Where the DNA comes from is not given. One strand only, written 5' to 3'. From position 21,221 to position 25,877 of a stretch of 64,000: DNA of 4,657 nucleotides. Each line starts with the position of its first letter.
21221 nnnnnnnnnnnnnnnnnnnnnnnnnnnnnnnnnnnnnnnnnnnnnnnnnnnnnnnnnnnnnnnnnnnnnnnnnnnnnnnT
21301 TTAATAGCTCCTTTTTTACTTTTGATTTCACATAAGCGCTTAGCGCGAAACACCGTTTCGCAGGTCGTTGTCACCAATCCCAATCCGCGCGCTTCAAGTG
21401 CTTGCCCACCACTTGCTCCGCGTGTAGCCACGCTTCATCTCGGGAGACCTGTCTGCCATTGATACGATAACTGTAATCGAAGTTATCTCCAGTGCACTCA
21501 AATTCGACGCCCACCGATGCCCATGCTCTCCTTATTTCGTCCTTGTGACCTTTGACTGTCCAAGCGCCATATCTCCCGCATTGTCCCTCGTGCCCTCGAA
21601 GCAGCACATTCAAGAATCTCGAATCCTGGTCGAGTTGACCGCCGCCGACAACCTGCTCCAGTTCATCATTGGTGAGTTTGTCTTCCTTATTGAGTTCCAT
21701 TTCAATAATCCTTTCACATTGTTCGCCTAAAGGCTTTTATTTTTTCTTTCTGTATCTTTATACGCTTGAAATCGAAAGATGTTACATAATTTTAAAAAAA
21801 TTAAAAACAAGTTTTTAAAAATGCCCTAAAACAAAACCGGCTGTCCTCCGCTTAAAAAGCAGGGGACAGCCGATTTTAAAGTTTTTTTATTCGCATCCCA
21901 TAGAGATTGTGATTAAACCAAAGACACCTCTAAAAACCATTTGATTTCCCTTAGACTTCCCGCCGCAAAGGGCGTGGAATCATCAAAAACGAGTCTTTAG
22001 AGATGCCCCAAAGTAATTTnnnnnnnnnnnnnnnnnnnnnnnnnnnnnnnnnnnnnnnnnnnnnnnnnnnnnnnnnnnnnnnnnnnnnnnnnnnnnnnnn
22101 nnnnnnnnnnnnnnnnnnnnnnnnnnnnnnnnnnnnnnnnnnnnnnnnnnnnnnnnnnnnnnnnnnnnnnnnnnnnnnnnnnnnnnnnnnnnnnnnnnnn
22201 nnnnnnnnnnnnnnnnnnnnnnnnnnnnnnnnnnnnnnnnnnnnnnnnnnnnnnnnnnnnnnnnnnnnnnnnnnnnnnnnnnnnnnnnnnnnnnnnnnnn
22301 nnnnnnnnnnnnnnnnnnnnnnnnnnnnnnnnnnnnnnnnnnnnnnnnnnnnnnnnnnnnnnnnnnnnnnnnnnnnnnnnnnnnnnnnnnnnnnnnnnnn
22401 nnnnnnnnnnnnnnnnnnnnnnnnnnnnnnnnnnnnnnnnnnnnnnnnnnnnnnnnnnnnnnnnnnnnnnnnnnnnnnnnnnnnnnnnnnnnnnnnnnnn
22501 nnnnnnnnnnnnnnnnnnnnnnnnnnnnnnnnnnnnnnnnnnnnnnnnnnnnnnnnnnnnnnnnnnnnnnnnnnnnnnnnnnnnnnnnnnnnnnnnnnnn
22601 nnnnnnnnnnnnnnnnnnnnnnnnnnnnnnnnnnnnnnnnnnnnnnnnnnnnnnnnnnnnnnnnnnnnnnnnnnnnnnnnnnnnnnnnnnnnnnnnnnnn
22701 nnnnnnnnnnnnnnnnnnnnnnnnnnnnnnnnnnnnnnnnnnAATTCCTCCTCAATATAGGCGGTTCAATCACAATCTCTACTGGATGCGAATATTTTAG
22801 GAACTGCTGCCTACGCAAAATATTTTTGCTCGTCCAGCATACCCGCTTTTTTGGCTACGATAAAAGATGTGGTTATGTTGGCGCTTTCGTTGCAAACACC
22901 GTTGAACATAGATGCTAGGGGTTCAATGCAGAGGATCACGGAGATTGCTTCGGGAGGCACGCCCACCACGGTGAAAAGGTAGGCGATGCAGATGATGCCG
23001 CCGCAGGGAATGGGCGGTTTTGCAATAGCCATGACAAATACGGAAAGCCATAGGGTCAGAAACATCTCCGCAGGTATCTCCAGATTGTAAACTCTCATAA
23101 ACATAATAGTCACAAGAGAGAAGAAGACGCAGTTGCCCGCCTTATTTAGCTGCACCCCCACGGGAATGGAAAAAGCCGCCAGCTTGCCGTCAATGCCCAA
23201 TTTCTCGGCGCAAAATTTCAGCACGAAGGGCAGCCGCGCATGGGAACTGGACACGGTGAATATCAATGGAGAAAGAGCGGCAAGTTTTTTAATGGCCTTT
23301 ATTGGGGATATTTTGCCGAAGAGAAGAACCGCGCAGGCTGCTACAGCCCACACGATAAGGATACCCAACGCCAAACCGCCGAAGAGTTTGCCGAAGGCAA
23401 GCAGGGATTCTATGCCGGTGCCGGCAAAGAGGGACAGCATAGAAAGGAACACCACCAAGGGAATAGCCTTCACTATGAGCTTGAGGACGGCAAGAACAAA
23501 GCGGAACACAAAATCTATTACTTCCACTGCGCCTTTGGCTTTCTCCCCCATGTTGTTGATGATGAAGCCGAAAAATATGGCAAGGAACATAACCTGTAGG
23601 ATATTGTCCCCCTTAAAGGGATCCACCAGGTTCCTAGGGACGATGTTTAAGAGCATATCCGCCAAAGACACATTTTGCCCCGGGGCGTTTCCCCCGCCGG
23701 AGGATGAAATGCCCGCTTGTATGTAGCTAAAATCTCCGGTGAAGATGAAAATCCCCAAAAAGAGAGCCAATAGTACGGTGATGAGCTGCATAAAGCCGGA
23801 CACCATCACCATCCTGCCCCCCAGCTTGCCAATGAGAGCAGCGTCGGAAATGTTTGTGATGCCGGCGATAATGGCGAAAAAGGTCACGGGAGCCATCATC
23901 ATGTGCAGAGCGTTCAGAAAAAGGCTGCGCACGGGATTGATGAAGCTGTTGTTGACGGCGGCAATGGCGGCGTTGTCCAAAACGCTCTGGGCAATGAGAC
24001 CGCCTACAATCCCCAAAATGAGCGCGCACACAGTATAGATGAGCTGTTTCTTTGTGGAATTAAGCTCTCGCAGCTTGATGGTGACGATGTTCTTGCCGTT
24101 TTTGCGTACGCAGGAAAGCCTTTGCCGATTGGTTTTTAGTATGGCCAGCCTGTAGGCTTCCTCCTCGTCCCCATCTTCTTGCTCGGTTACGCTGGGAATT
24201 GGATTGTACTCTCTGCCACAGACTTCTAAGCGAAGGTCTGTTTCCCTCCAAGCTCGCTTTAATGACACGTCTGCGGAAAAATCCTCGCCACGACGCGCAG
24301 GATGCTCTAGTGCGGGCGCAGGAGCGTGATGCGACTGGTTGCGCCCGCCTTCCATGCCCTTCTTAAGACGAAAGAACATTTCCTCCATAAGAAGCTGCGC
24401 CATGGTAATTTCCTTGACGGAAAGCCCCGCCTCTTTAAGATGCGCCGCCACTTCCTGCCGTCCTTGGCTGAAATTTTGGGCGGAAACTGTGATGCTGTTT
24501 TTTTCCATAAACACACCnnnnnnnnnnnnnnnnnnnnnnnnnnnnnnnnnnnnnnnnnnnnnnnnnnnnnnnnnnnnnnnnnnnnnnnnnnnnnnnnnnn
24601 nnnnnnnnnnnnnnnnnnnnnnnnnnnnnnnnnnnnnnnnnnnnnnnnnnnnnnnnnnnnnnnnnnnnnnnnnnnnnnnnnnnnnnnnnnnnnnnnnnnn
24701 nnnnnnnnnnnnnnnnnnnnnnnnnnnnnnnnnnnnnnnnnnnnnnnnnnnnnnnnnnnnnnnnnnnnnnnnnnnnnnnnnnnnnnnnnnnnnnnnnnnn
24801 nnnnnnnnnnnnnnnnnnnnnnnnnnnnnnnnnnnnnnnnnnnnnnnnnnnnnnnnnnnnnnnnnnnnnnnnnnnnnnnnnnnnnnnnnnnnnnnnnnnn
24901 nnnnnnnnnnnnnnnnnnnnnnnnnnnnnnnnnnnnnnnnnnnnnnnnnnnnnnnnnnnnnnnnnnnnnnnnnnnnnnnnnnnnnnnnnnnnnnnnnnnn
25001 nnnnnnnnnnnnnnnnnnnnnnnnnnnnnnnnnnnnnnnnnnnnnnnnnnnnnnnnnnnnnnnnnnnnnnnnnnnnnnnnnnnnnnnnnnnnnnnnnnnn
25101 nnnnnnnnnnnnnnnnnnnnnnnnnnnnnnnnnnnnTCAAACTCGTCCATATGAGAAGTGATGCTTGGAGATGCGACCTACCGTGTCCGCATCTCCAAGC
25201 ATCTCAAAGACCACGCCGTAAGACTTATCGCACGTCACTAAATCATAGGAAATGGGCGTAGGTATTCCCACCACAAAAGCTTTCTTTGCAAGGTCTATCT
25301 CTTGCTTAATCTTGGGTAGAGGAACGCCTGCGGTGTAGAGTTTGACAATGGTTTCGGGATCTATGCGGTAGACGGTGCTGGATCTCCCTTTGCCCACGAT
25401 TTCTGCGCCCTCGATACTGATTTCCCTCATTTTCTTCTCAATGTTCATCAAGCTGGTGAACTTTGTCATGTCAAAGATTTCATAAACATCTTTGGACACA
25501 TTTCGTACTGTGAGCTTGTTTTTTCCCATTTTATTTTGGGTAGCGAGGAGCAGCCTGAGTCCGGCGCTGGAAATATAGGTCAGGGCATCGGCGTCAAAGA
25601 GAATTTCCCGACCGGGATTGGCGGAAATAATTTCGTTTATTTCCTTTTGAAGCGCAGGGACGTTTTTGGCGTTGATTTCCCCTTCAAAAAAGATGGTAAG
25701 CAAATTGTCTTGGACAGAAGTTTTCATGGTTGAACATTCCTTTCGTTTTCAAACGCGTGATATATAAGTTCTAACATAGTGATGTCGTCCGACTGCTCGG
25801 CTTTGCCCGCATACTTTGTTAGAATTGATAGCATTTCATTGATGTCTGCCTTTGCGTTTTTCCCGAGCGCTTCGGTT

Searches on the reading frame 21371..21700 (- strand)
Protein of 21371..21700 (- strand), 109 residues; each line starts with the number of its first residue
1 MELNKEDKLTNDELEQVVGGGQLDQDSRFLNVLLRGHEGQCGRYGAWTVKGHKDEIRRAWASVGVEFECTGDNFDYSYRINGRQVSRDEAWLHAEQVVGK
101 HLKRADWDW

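Call 55: find_homologous_proteins(query=window:21371-21700:-, max_evalue=0.001)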
Query window:21371-21700:- (109 aa): 71 proteins with E <= 0.001 among 72 candidates.
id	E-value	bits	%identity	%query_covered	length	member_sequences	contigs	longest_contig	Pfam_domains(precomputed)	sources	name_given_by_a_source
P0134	1.4e-49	185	76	100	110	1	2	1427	-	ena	-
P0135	9.7e-48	179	99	72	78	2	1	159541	-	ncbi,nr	ncbi:MAG: hypothetical protein J6O04_11155 [Selenomonadaceae bacterium]|nr:hypothetical protein [Sel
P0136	1.9e-44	168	70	100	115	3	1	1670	-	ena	-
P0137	2.6e-43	165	67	100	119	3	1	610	-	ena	-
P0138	4.1e-43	164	69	100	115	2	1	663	-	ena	-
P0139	7.2e-43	163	68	100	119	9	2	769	-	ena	-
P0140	1.0e-42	163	69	100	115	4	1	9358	-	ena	-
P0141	2.3e-42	162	70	100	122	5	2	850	-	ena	-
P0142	6.8e-42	160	66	100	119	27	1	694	-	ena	-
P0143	7.9e-42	160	70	100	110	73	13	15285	-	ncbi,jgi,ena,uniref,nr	ncbi:hypothetical protein [Anaerovibrio lipolyticus]|uniref:hypothetical protein n=1 Tax=Anaerovibri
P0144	1.3e-41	159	72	94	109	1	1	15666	-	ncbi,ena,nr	ncbi:MAG: hypothetical protein IKN12_05045 [Selenomonadaceae bacterium]|nr:hypothetical protein [Sel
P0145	5.1e-41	157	67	100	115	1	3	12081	-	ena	-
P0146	1.2e-39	153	67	100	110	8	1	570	-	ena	-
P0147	9.3e-38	147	65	100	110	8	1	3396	-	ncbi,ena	-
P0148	1.8e-37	146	67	100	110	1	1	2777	-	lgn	-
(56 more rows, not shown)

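Call 62: predict_structure(alignment_id=A4)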
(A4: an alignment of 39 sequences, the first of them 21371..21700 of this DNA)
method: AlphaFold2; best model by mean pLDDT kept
length: 109 residues; sequences in the alignment: 39
mean_pLDDT: 80.6   pTM: 0.72
mean pLDDT of the five models: 80.6, 79.6, 79.4, 79.3, 78.0
residues with pLDDT >= 90: 57; 70-90: 27; 50-70: 5; < 50: 20
segments of 3 or more residues with pLDDT < 50: 1-20
pLDDT, mean of each block of 10 residues (from residue 1): 41 41 88 92 87 92 92 79 93 94 87
secondary structure, 60 per line:
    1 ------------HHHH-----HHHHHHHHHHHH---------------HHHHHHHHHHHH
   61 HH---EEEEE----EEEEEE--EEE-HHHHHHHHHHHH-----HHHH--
elements in order: H13-16 H22-33 H49-62 E66-70 E75-80 E83-85 H87-98 H104-107

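Call 64: fold_search(model_id=the predicted structure, library=pdb)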
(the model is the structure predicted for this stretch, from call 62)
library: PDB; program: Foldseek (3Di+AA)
matches with E <= 10: 150; with E <= 0.001: 0
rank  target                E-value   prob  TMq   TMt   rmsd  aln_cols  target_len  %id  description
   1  2cmk                  4.4e-01  0.10  0.24  0.15  11.0       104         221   14  CYTIDINE MONOPHOSPHATE KINASE IN COMPLEX WITH CYTIDINE-DI-PHOSPHATE (released 1999-09-20)
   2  6yxx_BN               4.7e-01  0.12  0.23  0.19  12.0       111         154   17  State A of the Trypanosoma brucei mitoribosomal large subunit assembly intermediate (released 2020-10-14)
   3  1kdo_A                4.7e-01  0.09  0.20  0.12  10.8        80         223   15  CYTIDINE MONOPHOSPHATE KINASE FROM E. COLI IN COMPLEX WITH CYTIDINE MONOPHOSPHATE (released 2002-01-22)
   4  2fem                  6.4e-01  0.09  0.21  0.13  10.8        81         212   15  Mutant R188M of the Cytidine Monophosphate Kinase From E. Coli (released 2006-01-10)
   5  1cke                  8.1e-01  0.08  0.21  0.13  10.8        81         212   15  CMP KINASE FROM ESCHERICHIA COLI FREE ENZYME STRUCTURE (released 1999-09-20)
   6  4die_B                8.6e-01  0.08  0.23  0.15  10.7        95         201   18  Crystal structure of a cytidylate kinase CmK from Mycobacterium abscessus bound to cytidine-5'-monophosphate (released 2012-02-08)
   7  4die_D                9.7e-01  0.08  0.24  0.16  10.7        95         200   19  Crystal structure of a cytidylate kinase CmK from Mycobacterium abscessus bound to cytidine-5'-monophosphate (released 2012-02-08)
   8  4mtn                  1.2e+00  0.20  0.30  0.10   6.7        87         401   16  Crystal structure of transcription termination factor NusA from Planctomyces limnophilus DSM 3776 (released 2013-10-02)
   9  2feo                  1.3e+00  0.08  0.23  0.14  11.2        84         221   17  Mutant R188M of The Cytidine Monophosphate Kinase from E. coli complexed with dCMP (released 2006-01-10)
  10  1q3t                  1.3e+00  0.08  0.22  0.13  11.5        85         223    9  Solution structure and function of an essential CMP kinase of Streptococcus pneumoniae (released 2004-08-03)
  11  4e22                  1.5e+00  0.07  0.22  0.13  10.8        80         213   14  Structure of cytidine monophosphate kinase from Yersinia pseudotuberculosis (released 2012-12-19)
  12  6yxx_AF               1.7e+00  0.10  0.19  0.05  15.3        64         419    9  State A of the Trypanosoma brucei mitoribosomal large subunit assembly intermediate (released 2020-10-14)
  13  6hix_BN               1.8e+00  0.07  0.23  0.16   9.2        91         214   20  Cryo-EM structure of the Trypanosoma brucei mitochondrial ribosome - This entry contains the large mitoribosomal subu (released 2018-09-26)
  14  4die_C                1.8e+00  0.06  0.23  0.15  10.7        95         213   18  Crystal structure of a cytidylate kinase CmK from Mycobacterium abscessus bound to cytidine-5'-monophosphate (released 2012-02-08)
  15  6hiv_BN               1.9e+00  0.07  0.23  0.16   9.2        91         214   20  Cryo-EM structure of the Trypanosoma brucei mitochondrial ribosome - This entry contains the complete mitoribosome (released 2018-10-03)
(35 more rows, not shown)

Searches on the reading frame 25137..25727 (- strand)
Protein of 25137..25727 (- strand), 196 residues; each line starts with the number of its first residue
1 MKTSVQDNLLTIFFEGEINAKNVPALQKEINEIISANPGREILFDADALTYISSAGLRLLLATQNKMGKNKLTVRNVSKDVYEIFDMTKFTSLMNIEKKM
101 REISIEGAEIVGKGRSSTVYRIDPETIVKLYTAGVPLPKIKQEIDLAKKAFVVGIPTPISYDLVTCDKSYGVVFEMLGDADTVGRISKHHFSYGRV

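Call 35: search_protein_families(library=ncbifam, proteins=[window:25137-25727:-], max_evalue=0.00001)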
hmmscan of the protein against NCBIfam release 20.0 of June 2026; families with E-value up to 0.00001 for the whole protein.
window:25137-25727:- (196 aa): 3 families
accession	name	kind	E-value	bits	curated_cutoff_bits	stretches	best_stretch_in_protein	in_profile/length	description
TIGR00377.1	ant_ant_sig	superfamily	1.5e-16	60.2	53.45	1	2-100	6-106/108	anti-sigma factor antagonist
TIGR02886.1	spore_II_AA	equivalog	1.5e-09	37.8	114.75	1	2-102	2-104/106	anti-sigma F factor antagonist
TIGR02172.1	Fb_sc_TIGR02172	paralog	4.3e-09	36.5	228.2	1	106-186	4-85/226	TIGR02172 family protein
